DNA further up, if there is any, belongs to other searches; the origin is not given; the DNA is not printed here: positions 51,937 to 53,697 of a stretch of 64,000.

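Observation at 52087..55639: PMT-type protein O-mannosyltransferase embedded in the pilus locus next to a Ser/Pro-tailed, Cys-rich pilus-associated protein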

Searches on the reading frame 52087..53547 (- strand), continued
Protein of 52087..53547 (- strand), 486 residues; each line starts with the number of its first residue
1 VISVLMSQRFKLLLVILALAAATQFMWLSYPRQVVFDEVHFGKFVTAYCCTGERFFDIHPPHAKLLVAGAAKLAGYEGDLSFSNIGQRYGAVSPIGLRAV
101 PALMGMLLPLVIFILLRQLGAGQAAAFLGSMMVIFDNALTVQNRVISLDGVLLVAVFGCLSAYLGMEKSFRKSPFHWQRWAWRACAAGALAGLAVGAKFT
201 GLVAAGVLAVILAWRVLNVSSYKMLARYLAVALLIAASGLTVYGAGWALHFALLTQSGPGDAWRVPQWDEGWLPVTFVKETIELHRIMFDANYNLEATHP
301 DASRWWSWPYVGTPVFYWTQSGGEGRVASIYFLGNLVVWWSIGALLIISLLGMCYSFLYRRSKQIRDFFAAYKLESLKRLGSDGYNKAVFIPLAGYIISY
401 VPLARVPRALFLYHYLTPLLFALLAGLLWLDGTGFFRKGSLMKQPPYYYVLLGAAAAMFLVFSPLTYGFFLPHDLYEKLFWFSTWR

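Call 48: search_solved_structures(query=window:52087-53532:-, max_evalue=1e-30, show_alignments=3)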
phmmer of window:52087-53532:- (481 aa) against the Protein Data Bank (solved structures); distinct sequences matched with E-value up to 1e-30: 3.
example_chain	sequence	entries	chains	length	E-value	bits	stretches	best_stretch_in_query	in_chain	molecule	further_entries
9i5k_A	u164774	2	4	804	3.6e-52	181.2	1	8-265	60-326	Dolichyl-phosphate-mannose--protein mannosyltransferase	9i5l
9e61_A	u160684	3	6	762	3e-50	174.9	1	9-266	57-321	Dolichyl-phosphate-mannose--protein mannosyltransferase 4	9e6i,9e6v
6p25_A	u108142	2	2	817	9.4e-41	143.5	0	4-263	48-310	Dolichyl-phosphate-mannose--protein mannosyltransferase 1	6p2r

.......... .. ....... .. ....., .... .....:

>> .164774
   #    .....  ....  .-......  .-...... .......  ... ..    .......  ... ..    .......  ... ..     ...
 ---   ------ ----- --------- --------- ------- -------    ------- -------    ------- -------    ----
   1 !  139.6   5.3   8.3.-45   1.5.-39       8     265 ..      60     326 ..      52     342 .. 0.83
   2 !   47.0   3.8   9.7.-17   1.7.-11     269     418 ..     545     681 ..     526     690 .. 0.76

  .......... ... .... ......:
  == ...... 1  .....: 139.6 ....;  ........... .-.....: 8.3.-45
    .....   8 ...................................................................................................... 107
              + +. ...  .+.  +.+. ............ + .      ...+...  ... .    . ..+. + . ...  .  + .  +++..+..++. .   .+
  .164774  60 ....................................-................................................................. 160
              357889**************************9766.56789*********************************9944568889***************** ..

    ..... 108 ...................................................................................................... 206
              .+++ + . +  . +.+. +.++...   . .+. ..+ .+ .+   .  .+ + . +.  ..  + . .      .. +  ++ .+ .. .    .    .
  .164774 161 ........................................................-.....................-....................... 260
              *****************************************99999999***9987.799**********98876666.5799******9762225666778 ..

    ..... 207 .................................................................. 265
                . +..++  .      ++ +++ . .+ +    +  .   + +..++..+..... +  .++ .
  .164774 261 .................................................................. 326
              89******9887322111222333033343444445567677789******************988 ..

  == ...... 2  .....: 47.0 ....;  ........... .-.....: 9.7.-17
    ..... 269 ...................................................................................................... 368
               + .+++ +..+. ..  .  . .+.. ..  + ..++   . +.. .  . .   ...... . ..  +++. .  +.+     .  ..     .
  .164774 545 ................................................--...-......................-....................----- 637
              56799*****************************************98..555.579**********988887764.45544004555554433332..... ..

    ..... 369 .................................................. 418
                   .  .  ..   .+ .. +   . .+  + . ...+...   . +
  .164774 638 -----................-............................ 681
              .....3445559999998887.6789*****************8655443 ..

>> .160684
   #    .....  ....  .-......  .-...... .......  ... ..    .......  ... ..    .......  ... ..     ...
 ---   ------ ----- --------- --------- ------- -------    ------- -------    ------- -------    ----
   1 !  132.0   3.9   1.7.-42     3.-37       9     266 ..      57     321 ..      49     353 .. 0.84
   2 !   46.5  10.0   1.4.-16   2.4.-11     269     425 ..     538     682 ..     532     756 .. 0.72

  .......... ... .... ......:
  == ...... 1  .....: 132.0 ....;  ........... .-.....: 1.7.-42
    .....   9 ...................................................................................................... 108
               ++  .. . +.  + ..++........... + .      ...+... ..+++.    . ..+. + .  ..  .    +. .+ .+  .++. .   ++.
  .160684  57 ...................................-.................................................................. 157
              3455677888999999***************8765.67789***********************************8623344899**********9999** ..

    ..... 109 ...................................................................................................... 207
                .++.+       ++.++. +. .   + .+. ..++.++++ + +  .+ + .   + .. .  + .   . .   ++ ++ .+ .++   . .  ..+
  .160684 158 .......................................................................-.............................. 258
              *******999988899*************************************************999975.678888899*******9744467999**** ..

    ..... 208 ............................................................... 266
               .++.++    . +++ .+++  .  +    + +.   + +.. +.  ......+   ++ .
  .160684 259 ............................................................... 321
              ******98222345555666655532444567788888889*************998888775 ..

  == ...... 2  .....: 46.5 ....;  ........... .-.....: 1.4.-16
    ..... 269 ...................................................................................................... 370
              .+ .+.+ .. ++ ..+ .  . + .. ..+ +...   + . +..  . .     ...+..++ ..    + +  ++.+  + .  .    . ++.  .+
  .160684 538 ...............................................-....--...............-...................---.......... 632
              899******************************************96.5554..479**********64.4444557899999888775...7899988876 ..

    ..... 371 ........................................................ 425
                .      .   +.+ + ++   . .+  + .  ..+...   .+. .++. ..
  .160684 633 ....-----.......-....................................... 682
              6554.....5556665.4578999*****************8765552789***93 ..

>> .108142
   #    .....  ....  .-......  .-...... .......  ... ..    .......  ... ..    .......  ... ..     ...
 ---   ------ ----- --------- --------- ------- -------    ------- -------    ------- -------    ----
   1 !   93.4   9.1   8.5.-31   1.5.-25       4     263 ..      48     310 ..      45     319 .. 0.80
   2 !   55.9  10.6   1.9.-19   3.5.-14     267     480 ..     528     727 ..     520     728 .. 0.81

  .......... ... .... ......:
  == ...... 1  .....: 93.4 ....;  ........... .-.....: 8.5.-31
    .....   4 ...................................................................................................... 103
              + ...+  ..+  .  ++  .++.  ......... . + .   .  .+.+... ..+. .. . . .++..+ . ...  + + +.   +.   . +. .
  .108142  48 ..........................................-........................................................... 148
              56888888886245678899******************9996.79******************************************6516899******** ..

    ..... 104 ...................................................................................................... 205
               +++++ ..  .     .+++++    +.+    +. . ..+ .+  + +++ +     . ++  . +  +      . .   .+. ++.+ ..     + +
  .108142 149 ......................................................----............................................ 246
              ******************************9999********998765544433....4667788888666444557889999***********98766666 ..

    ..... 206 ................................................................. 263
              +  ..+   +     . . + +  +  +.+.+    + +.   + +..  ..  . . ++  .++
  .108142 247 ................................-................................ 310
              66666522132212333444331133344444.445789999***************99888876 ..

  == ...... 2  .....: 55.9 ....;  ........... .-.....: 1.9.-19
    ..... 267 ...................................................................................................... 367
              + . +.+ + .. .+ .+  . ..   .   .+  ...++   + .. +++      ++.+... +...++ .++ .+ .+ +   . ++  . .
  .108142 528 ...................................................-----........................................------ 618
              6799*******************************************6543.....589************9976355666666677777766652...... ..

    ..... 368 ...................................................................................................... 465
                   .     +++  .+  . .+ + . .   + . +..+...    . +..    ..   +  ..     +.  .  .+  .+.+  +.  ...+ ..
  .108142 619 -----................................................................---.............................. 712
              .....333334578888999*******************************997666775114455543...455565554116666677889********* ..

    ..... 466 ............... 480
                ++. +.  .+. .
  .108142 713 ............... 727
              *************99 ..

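Call 57: predict_structure(alignment_id=A1)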
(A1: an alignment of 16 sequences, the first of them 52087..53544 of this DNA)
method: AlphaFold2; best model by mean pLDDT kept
length: 485 residues; sequences in the alignment: 16
mean_pLDDT: 79.9   pTM: 0.87
mean pLDDT of the five models: 79.9, 79.6, 78.2, 77.8, 75.6
residues with pLDDT >= 90: 187; 70-90: 175; 50-70: 85; < 50: 38
segments of 3 or more residues with pLDDT < 50: 1-4, 36-54, 79-88, 258-260
pLDDT, mean of each block of 10 residues (from residue 1): 66 96 88 52 33 58 81 64 48 79 95 96 96 93 81 96 92 86 97 89 94 92 93 97 87 58 61 78 75 58 59 77 86 89 90 79 76 61 73 89 59 81 94 89 95 96 90 84 60
secondary structure, 60 per line:
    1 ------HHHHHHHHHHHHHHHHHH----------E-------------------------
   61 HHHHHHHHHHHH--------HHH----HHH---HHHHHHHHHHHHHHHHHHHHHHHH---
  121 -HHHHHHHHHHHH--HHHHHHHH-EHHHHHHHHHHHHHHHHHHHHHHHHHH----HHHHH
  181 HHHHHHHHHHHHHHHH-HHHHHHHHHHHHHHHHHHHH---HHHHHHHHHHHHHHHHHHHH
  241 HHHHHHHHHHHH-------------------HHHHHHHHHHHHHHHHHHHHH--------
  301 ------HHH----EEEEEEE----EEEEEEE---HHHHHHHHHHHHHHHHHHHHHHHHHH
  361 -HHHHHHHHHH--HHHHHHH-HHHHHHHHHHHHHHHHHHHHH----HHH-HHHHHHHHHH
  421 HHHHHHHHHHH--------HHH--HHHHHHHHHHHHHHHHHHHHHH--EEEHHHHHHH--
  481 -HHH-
elements in order: H7-24 H61-72 H94-117 H122-133 H136-143 H146-171 H176-196 H198-217 H221-252 H272-292 E314-320 E325-331 H335-360 H362-371 H374-380 H382-402 H411-431 H445-466 E469-471 H472-478

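Call 59: search_protein_families(library=pfam, proteins=[L079:193-1698:+, L079:3207-4514:+, L079:6471-7286:+, L079:7892-9937:+, L079:9941-11434:+, L079:11476-12726:+, L072:1-987:+, L072:984-1613:+, L072:1615-3042:+, L072:3547-4557:-], max_evalue=0.001)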
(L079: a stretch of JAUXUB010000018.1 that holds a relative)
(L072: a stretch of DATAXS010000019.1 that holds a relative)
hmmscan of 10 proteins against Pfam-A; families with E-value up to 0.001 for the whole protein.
L079:193-1698:+ (501 aa): 2 families
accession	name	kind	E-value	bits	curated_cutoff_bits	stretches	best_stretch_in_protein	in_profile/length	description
PF11104.14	PilM_2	-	3.8e-08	33.1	27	1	44-210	30-198/340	Type IV pilus assembly protein PilM;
PF05137.18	PilN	-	0.00049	20.5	22.8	0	419-495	2-77/78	Fimbrial assembly protein (PilN)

L079:3207-4514:+ (435 aa): 4 families
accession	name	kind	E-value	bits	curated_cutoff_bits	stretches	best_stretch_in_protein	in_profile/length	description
PF13393.11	tRNA-synt_His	-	9.3e-41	140.5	25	1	24-325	1-308/308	Histidyl-tRNA synthetase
PF00587.30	tRNA-synt_2b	-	4.5e-12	46.8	29.3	1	87-311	6-148/179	tRNA synthetase class II core domain (G, H, P, S and T)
PF03129.25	HGTP_anticodon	-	9.6e-09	35.7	21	1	343-433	1-94/94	Anticodon binding domain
PF01409.25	tRNA-synt_2d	-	0.00027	20.9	19.8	1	48-149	31-134/246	tRNA synthetases class II core domain (F)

L079:6471-7286:+ (271 aa): 1 family
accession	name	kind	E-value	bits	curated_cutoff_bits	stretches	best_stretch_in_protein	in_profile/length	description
PF01734.28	Patatin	-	5.7e-28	98.9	27.7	1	11-169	1-189/191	Patatin-like phospholipase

L079:7892-9937:+ (681 aa): 0 families

L079:9941-11434:+ (497 aa): 3 families
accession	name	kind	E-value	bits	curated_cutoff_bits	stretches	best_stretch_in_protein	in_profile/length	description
PF02366.24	PMT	-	1.1e-51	176.2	22.7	1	13-264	2-245/245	Dolichyl-phosphate-mannose-protein mannosyltransferase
PF16192.10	PMT_4TMC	-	1.6e-43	149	32.4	1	298-487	2-195/202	C-terminal four TMM region of protein-O-mannosyltransferase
PF13231.12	PMT_2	-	8.8e-07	29.7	26.1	1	83-207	13-133/160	Dolichyl-phosphate-mannose-protein mannosyltransferase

L079:11476-12726:+ (416 aa): 7 families
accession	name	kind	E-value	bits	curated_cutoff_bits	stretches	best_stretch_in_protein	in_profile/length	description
PF00437.27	T2SSE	-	4.8e-117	391.2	24.9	1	28-412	6-370/370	Type II/IV secretion system protein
PF25199.1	nSTAND_NTPase5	-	2.7e-05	24.5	34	1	160-216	36-93/145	Novel STAND NTPase 5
PF13401.12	AAA_22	-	4.2e-05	24.3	27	1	165-212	5-52/130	AAA domain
PF13604.12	AAA_30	-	0.00023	21.4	27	0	151-197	4-50/191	AAA domain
PF13173.12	AAA_14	-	0.00033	21.1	27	0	167-255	4-83/129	AAA domain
PF01935.23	DUF87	-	0.00044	20.9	23.2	0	172-199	30-57/220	Helicase HerA, central domain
PF20720.3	nSTAND3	-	0.00085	19.5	27.2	0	163-204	15-56/155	Novel STAND NTPase 3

L072:1-987:+ (328 aa): 1 family
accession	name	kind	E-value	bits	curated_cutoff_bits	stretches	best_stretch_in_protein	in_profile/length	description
PF13620.12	CarboxypepD_reg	-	1.3e-05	25.9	32.3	0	288-320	42-75/82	Carboxypeptidase regulatory-like domain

L072:984-1613:+ (209 aa): 1 family
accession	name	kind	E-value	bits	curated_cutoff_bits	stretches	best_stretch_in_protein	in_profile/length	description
PF07963.17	N_methyl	-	1.3e-06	28.1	21.2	1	8-32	2-26/27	Prokaryotic N-terminal methylation motif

L072:1615-3042:+ (475 aa): 0 families

L072:3547-4557:- (336 aa): 0 families

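Call 62: fold_search(model_id=the predicted structure, library=pdb)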
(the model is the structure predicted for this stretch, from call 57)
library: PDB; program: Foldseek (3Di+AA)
matches with E <= 10: 403; with E <= 0.001: 10
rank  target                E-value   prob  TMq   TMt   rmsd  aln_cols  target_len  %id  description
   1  9i5k_A                2.6e-19  1.00  0.79  0.78   4.8       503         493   31  Structure of the Chaetomium thermophilum Pmt4 homodimer (C2 symmetry) (released 2025-12-24)
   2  9i5l_A                9.2e-16  1.00  0.78  0.56  10.6       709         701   22  Structure of the Chaetomium thermophilum Pmt4 homodimer (C1 symmetry) (released 2025-12-24)
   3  9e61_A                2.4e-15  1.00  0.75  0.51   9.9       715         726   19  Cryo-EM structure of Saccharomyces cerevisiae Pmt4 apo form (released 2025-10-15)
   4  9e61_B                2.9e-15  1.00  0.75  0.51   9.8       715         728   19  Cryo-EM structure of Saccharomyces cerevisiae Pmt4 apo form (released 2025-10-15)
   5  9e6i_B                2.9e-15  1.00  0.75  0.51   8.6       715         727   19  Cryo-EM structure of Saccharomyces cerevisiae Pmt4-Ccw5 complex (released 2025-10-15)
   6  6p25_A                3.4e-14  1.00  0.78  0.53   6.8       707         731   19  Structure of S. cerevisiae protein O-mannosyltransferase Pmt1-Pmt2 complex bound to the sugar donor and a peptide acce (released 2019-07-10)
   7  6p25_B                3.6e-11  1.00  0.75  0.54   7.1       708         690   16  Structure of S. cerevisiae protein O-mannosyltransferase Pmt1-Pmt2 complex bound to the sugar donor and a peptide acce (released 2019-07-10)
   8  3wak                  1.4e-05  1.00  0.44  0.27  14.7       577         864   13  Crystal structure of the Archaeoglobus fulgidus oligosaccharyltransferase (O29867_ARCFU) in the apo form (released 2013-10-30)
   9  5gmy_A                2.9e-05  1.00  0.45  0.28  13.2       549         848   14  Crystal structure of the Archaeoglobus fulgidus oligosaccharyltransferase (O29867_ARCFU) tethered with an acceptor pep (released 2017-02-01)
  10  7e9s_A                4.1e-05  1.00  0.43  0.27  14.5       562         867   15  Archaeal oligosaccharyltransferase AglB from Archaeoglobus fulgidus in complex with an inhibitory peptide and a dolich (released 2021-09-08)
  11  5ezm                  2.2e-03  1.00  0.37  0.34  18.6       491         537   14  Crystal Structure of ArnT from Cupriavidus metallidurans in the apo state (released 2016-02-17)
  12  5f15                  8.8e-03  1.00  0.33  0.30  20.0       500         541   14  Crystal Structure of ArnT from Cupriavidus metallidurans bound to Undecaprenyl phosphate (released 2016-02-17)
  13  8agc_A                1.1e-02  1.00  0.44  0.32  15.4       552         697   11  Structure of yeast oligosaccharylransferase complex with lipid-linked oligosaccharide and non-acceptor peptide bound (released 2022-12-07)
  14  7bvh_A                1.4e-02  0.99  0.38  0.21  13.3       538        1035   13  Crystal structure of arabinosyltransferase EmbC2-AcpM2 complex from Mycobacterium smegmatis complexed with di-arabinos (released 2020-04-29)
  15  3rce_A                1.5e-02  1.00  0.40  0.30  12.6       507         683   13  Bacterial oligosaccharyltransferase PglB (released 2011-06-15)
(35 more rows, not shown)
